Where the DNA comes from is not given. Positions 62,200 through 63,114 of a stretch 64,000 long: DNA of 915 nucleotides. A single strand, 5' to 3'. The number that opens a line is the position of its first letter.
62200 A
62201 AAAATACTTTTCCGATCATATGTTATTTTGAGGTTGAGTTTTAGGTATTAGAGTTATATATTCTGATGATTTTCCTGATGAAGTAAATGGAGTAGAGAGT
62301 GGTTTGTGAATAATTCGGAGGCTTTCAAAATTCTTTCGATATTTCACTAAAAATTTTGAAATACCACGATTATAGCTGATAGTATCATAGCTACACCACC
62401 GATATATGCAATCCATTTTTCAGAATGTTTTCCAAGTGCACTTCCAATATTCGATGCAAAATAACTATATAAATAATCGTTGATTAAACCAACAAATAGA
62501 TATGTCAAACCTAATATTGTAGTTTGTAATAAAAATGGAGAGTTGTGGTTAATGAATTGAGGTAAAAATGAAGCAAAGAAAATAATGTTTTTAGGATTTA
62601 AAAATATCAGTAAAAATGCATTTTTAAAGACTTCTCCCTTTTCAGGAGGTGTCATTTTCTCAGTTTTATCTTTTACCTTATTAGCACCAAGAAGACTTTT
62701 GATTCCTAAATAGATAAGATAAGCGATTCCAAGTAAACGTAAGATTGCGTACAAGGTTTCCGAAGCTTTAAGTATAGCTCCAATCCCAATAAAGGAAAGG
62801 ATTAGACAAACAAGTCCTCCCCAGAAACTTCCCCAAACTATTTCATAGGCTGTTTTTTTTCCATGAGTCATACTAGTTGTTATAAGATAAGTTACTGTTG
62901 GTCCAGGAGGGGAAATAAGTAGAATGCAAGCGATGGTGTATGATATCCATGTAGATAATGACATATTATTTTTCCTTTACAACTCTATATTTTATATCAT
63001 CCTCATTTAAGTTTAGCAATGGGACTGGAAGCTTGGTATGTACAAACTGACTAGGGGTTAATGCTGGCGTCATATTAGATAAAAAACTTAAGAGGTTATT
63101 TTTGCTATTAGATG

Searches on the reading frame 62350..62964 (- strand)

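Call 57: search_protein_families(library=pfam, proteins=[window:62350-62964:-], max_evalue=0.00001)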
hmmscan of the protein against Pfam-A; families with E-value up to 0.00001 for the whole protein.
window:62350-62964:- (205 aa): 1 family
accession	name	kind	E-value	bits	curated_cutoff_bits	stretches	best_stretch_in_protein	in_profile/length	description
PF01810.24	LysE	-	2.2e-29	102.8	25.6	1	16-201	3-190/193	LysE type translocator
